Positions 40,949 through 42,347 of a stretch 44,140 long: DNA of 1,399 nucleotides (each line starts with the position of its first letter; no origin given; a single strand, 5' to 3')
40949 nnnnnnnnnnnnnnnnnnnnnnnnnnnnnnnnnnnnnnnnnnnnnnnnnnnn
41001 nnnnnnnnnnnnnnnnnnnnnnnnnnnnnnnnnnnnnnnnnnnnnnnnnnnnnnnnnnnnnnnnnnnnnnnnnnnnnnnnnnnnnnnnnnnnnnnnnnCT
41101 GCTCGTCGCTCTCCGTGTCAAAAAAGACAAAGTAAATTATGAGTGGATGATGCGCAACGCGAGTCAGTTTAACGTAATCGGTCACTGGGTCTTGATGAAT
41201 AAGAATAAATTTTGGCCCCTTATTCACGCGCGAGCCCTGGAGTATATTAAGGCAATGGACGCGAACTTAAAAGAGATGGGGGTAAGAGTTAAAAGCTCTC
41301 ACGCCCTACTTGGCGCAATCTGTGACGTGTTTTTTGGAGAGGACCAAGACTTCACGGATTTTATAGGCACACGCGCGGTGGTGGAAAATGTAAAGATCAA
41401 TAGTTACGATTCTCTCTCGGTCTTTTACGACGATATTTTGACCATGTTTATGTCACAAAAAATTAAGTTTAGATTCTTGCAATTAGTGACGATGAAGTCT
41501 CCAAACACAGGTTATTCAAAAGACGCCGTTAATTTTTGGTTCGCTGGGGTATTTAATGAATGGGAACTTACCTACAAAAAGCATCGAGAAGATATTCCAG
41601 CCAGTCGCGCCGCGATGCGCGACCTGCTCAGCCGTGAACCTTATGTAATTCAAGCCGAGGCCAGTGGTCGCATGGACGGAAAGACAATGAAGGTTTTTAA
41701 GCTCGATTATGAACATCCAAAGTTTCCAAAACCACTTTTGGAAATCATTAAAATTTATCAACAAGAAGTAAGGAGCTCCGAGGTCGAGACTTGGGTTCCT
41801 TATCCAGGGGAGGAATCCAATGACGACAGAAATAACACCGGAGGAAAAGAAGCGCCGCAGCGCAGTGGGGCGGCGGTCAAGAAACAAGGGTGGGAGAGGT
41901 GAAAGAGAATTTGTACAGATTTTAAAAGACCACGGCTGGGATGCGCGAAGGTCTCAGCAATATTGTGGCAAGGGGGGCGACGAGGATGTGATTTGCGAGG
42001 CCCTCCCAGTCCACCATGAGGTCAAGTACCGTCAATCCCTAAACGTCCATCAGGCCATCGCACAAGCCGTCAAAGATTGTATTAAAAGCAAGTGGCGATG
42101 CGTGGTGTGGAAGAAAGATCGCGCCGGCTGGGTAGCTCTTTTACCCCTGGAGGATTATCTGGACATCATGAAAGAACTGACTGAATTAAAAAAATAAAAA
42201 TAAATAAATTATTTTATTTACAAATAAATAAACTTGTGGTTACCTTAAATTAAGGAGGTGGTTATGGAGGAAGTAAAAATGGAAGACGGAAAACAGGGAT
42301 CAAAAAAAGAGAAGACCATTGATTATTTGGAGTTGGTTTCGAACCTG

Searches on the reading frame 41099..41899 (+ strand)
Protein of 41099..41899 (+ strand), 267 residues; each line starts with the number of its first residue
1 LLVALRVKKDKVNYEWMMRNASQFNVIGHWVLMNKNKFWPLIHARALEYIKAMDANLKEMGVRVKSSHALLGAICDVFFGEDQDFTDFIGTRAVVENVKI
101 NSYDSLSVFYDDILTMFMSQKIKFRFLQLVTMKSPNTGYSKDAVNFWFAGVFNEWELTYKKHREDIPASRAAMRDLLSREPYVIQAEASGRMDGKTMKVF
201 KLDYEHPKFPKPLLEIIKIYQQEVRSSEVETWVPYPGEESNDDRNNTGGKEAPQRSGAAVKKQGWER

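Call 100: predict_structure(alignment_id=A4)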
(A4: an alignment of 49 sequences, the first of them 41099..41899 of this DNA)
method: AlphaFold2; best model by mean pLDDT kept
length: 267 residues; sequences in the alignment: 49
mean_pLDDT: 84.6   pTM: 0.68
mean pLDDT of the five models: 84.6, 84.6, 84.4, 83.5, 82.4
residues with pLDDT >= 90: 167; 70-90: 50; 50-70: 17; < 50: 33
segments of 3 or more residues with pLDDT < 50: 1-4, 244-267
pLDDT, mean of each block of 10 residues (from residue 1): 53 82 86 95 97 95 95 94 93 89 88 97 97 91 97 94 77 93 96 96 98 98 83 50 48 46 41
secondary structure, 60 per line:
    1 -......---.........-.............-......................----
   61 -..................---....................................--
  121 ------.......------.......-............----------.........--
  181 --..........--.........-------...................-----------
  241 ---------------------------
elements in order: H2-7 H11-19 H21-33 H35-56 H62-79 H83-118 E127-133 E140-146 H148-159 H170-178 E183-192 E195-203 H211-229

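Call 102: fold_search(model_id=the predicted structure, library=pdb)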
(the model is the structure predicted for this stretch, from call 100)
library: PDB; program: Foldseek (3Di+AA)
matches with E <= 10: 369; with E <= 0.001: 0
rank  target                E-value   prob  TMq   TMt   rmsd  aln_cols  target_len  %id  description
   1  5vfy_C                2.7e-01  0.54  0.22  0.45   7.0       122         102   15  Structure of an accessory protein of the pCW3 relaxosome (released 2018-04-18)
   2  4wb7_A                3.1e-01  0.14  0.19  0.14  13.7       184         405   14  Crystal structure of a chimeric fusion of human DnaJ (Hsp40) and cAMP-dependent protein kinase A (catalytic alpha subu (released 2015-01-21)
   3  2biy                  6.1e-01  0.20  0.17  0.16   8.3        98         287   18  Structure of PDK1-S241A mutant kinase domain (released 2005-02-23)
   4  3nay_A                6.9e-01  0.28  0.16  0.15   6.7        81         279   17  PDK1 in complex with inhibitor MP6 (released 2010-11-24)
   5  3qd4                  7.3e-01  0.25  0.16  0.16   6.6        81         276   17  Phosphoinositide-Dependent Kinase-1 (PDK1) kinase domain with 1,1-Dimethylethyl{(3R,5R)-1-[2-amino-6-(3-amino-1H-indazol (released 2011-03-09)
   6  5ack                  7.8e-01  0.25  0.16  0.15   6.8        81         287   17  Human PDK1 Kinase Domain in Complex with Allosteric Compound 7 Bound to the PIF-Pocket (released 2015-10-21)
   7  3h9o                  8.2e-01  0.25  0.16  0.16   6.5        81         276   17  Phosphoinositide-dependent protein kinase 1 (PDK-1) in complex with compound 9 (released 2009-08-25)
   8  5lvp_B                8.2e-01  0.23  0.16  0.16   6.7        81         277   17  Human PDK1 Kinase Domain in Complex with an HM-Peptide Bound to the PIF-Pocket (released 2016-10-19)
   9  5vfx_A                8.7e-01  0.23  0.20  0.40   7.6       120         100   13  Structure of an accessory protein of the pCW3 relaxosome in complex with the origin of transfer (oriT) DNA (released 2018-04-18)
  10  2n3f_MODEL_1_A        8.7e-01  0.06  0.14  0.20  21.8       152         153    8  Solution structure of both dsRBDs of DRB4 along with linker (viz. DRB4(1-153)) (released 2016-09-07)
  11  8bzm_E                9.2e-01  0.30  0.17  0.39   5.4        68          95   22  FOXK1-ELF1-heterodimer bound to DNA (released 2023-12-27)
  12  3ion                  1.0e+00  0.21  0.16  0.16   6.6        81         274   17  PDK1 in complex with Compound 8h (released 2010-02-09)
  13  5vfx_F                1.0e+00  0.20  0.20  0.39   8.0       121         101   13  Structure of an accessory protein of the pCW3 relaxosome in complex with the origin of transfer (oriT) DNA (released 2018-04-18)
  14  2qby_A                1.0e+00  0.10  0.18  0.14  14.1       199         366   14  Crystal structure of a heterodimer of Cdc6/Orc1 initiators bound to origin DNA (from S. solfataricus) (released 2007-09-11)
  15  2qby_B                1.0e+00  0.10  0.19  0.15  13.5       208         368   10  Crystal structure of a heterodimer of Cdc6/Orc1 initiators bound to origin DNA (from S. solfataricus) (released 2007-09-11)
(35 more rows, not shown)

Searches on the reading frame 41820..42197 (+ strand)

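Call 34: search_protein_families(library=pfam, proteins=[window:41820-42197:+], max_evalue=0.1)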
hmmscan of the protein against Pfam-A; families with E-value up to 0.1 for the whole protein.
window:41820-42197:+ (125 aa): 3 families
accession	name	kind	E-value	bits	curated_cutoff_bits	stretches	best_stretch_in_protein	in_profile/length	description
PF24608.2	PDDEXK_15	-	0.00018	21.9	27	1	20-114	2-119/164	Phage putative PDDEXK endonuclease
PF02021.23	UPF0102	-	0.0028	18.4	23.6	1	27-84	1-54/80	Uncharacterised protein family UPF0102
PF01870.24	Hjc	-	0.064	13.6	21.1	1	27-72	2-50/93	Archaeal holliday junction resolvase (hjc)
